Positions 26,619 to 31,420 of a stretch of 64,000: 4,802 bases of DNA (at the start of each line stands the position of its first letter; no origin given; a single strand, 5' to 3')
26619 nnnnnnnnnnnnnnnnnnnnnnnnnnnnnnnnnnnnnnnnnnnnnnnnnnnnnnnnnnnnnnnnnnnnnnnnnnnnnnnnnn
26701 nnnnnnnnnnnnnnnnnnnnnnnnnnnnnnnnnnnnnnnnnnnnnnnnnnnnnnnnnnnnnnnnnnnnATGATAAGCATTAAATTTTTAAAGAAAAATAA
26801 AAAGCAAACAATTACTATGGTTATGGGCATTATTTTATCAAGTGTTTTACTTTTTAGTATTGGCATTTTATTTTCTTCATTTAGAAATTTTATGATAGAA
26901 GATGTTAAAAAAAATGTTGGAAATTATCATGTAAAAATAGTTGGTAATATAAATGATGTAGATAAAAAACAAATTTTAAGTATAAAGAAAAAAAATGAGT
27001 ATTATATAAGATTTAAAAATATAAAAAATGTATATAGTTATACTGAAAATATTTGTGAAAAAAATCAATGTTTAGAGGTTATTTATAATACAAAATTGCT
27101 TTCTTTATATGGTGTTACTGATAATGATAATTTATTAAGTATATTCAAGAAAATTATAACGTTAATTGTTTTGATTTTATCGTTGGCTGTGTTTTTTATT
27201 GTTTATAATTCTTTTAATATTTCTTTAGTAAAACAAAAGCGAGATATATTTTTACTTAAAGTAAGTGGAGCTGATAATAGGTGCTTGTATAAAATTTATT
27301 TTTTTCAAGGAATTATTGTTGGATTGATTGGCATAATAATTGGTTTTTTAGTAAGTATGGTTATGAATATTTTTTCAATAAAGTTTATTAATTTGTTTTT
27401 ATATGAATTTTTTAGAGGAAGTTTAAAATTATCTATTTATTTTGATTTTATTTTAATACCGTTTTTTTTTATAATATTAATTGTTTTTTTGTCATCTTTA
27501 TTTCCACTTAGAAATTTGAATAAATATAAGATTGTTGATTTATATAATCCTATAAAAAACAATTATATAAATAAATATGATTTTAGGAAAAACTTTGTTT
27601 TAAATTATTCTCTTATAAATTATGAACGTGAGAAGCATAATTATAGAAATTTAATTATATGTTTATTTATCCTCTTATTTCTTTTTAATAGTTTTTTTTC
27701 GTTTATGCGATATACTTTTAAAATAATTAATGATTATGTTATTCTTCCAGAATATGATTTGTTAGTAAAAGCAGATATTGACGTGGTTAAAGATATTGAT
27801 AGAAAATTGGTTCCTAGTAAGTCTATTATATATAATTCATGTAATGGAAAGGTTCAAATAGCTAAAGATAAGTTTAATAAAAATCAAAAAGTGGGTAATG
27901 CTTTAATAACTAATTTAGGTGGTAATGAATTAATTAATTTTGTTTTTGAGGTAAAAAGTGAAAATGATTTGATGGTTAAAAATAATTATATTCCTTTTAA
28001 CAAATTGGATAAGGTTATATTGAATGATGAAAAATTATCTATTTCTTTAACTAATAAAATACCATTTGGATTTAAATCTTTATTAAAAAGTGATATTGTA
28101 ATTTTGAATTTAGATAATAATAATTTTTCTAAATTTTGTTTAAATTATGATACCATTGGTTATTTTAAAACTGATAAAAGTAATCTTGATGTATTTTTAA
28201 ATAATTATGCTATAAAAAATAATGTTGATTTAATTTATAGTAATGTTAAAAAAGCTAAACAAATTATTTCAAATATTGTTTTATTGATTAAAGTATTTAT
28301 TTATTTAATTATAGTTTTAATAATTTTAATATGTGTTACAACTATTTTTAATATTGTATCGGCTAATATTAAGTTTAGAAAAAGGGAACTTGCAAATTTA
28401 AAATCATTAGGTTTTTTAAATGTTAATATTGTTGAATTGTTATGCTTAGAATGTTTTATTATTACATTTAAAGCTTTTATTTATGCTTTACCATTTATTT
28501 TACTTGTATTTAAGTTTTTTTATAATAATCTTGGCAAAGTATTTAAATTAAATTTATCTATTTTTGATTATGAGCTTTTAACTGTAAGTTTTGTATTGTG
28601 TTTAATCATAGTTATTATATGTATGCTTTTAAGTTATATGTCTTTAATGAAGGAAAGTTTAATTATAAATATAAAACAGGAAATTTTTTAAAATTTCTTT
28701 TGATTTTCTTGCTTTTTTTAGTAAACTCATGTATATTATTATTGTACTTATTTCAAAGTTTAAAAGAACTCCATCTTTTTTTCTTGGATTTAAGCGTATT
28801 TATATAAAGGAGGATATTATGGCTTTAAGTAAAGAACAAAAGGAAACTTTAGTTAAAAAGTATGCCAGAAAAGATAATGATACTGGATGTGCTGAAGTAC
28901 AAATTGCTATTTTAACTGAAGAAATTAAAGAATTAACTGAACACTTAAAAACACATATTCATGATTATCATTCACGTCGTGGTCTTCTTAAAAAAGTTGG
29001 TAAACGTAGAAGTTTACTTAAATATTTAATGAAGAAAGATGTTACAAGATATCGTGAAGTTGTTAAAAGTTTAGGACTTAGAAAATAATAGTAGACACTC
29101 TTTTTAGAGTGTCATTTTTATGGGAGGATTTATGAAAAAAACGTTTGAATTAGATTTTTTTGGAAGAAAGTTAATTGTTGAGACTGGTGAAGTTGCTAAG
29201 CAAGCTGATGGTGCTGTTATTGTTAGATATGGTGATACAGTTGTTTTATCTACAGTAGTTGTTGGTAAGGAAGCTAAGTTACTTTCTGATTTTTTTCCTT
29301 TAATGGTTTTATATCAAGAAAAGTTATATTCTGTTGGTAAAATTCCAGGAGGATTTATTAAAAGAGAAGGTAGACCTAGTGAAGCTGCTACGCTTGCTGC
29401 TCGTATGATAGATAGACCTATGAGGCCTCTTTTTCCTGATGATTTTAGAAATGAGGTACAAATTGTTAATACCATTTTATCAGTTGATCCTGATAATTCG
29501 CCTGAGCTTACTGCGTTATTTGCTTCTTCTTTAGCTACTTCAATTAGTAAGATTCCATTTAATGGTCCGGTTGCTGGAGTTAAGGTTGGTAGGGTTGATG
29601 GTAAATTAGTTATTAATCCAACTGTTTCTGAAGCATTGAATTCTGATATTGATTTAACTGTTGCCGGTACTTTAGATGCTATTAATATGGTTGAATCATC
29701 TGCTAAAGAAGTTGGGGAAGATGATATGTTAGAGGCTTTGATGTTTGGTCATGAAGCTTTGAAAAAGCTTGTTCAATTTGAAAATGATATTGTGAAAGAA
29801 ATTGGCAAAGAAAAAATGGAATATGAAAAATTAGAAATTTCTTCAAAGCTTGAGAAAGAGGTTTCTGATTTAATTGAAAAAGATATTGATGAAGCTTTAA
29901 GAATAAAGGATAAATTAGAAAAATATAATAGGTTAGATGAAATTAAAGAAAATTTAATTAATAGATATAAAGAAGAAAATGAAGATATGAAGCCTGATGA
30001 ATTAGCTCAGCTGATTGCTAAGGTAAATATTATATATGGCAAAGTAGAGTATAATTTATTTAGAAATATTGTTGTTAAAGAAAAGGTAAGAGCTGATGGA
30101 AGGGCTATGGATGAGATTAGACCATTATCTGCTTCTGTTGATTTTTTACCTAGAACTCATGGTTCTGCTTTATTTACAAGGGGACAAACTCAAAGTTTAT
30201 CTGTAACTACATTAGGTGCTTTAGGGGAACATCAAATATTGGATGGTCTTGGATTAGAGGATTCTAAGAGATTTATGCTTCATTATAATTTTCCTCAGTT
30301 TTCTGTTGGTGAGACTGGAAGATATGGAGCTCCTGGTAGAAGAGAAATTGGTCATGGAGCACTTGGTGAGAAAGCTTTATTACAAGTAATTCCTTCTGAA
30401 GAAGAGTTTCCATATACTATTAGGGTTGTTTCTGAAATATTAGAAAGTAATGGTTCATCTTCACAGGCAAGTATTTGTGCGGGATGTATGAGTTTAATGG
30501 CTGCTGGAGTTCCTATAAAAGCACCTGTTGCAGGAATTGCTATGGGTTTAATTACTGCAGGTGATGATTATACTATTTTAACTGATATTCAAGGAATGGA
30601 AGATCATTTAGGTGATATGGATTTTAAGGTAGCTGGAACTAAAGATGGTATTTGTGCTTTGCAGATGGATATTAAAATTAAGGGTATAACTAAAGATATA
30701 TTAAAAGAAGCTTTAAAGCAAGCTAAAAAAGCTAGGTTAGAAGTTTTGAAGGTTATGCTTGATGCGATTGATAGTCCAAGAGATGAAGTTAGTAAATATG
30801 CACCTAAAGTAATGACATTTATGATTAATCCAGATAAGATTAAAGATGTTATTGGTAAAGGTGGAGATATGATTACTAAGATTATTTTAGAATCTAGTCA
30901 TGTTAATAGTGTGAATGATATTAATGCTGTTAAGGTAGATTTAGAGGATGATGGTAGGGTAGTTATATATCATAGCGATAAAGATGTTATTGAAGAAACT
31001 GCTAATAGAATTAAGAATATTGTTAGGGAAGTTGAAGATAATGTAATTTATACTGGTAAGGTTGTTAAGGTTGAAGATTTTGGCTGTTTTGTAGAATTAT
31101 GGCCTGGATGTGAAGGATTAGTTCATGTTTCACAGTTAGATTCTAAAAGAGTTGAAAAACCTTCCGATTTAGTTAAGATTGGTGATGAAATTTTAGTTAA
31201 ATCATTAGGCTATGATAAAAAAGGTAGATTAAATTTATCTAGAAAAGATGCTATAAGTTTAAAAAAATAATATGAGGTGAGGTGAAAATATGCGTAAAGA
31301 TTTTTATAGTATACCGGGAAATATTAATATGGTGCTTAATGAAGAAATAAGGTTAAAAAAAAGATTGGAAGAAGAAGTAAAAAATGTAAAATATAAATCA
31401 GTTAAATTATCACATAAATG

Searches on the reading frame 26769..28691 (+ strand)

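Call 5: search_protein_families(library=ncbifam, proteins=[window:26769-28691:+])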
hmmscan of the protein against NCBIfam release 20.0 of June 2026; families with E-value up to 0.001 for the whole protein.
window:26769-28691:+ (640 aa): 5 families
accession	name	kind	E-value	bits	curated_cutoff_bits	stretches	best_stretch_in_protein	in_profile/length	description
NF038347.1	FtsX_Gpos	exception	3.7e-09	36.4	225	1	76-208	122-249/296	permease-like cell division protein FtsX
TIGR00439.2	FtsX_Gneg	equivalog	2.3e-08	33.6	255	1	121-209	161-250/292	permease-like cell division protein FtsX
TIGR02212.1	lolCE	equivalog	1.6e-07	30.6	362.45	1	61-227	203-376/411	lipoprotein-releasing ABC transporter permease subunit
NF008357.0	PRK11146.1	exception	2.4e-06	26.6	439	1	86-225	229-367/414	lipoprotein-releasing ABC transporter permease subunit LolE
TIGR02213.1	lolE_release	exception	1.6e-05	24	540.35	1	101-211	242-350/411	lipoprotein-releasing ABC transporter permease subunit LolE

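Call 6: search_protein_families(library=pfam, proteins=[window:26769-28691:+])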
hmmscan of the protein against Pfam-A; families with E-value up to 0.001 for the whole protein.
window:26769-28691:+ (640 aa): 1 family
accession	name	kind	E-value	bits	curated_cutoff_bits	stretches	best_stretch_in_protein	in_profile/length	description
PF02687.27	FtsX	-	1.4e-21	77.2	25.5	2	513-630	2-119/120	FtsX-like permease C-terminal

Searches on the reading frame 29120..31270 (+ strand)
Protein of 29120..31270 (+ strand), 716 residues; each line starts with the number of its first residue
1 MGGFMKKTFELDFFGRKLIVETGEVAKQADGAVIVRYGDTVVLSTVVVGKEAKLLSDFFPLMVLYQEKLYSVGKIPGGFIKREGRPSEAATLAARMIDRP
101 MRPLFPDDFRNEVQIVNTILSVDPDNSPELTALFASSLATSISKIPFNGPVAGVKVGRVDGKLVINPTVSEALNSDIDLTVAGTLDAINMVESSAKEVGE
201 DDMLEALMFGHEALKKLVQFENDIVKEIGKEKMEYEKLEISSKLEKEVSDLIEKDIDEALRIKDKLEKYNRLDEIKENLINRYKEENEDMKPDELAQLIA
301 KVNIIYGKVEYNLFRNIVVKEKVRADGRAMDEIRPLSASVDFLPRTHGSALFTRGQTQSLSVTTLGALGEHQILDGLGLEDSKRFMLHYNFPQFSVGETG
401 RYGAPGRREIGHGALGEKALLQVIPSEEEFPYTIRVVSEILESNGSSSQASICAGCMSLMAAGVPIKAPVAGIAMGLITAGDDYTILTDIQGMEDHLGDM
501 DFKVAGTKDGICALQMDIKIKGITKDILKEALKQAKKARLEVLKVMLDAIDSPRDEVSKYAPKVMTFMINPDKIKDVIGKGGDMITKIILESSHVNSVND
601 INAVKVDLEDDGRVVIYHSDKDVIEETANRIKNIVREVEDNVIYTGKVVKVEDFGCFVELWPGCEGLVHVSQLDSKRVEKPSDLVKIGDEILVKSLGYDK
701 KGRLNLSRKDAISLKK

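Call 19: search_protein_families(library=pfam, proteins=[window:29120-31270:+], max_evalue=0.00001)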
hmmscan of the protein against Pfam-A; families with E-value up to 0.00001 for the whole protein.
window:29120-31270:+ (716 aa): 4 families
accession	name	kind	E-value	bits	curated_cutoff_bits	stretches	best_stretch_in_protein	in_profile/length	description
PF01138.27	RNase_PH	-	5.9e-52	175.9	25.5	2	16-146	3-130/130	3' exoribonuclease family, domain 1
PF03725.20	RNase_PH_C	-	3.8e-24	84.9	20.8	2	149-213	1-67/67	3' exoribonuclease family, domain 2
PF00575.29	S1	-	7.2e-16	58.8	22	1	639-709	3-74/74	S1 RNA binding domain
PF03726.19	PNPase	-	2e-14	54.3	24.6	1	243-328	1-80/81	Polyribonucleotide nucleotidyltransferase, RNA binding domain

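Call 54: list_cluster_members(proteins=[window:29120-31270:+, window:13114-14781:+, window:21890-22939:+, P0002, P0065, P0010])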
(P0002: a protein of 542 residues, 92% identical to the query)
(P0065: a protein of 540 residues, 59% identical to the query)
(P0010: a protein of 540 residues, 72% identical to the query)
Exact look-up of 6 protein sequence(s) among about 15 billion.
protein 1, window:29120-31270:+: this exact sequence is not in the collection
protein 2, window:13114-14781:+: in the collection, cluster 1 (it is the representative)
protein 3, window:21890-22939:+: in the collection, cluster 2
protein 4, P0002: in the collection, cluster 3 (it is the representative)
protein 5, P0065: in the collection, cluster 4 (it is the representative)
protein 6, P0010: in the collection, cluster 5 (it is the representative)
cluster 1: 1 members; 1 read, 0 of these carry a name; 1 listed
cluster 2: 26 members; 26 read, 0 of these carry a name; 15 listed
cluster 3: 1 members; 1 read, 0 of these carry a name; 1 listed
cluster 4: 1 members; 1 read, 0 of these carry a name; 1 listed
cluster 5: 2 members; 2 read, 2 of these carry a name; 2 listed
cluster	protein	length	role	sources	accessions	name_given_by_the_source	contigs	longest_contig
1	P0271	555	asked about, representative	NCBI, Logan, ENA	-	-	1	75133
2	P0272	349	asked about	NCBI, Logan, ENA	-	-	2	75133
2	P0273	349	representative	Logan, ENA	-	-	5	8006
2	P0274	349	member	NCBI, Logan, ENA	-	-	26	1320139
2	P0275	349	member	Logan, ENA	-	-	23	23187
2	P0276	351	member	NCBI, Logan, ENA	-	-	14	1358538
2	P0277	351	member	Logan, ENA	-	-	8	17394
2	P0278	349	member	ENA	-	-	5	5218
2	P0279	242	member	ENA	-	-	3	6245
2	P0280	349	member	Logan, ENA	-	-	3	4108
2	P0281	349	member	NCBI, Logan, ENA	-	-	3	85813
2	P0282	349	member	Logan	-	-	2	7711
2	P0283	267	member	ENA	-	-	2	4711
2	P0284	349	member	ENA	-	-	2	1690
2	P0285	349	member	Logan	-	-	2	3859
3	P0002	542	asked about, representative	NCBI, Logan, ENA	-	-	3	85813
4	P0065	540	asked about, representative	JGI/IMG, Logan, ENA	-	-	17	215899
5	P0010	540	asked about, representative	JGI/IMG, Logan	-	ATP-binding cassette subfamily F protein 3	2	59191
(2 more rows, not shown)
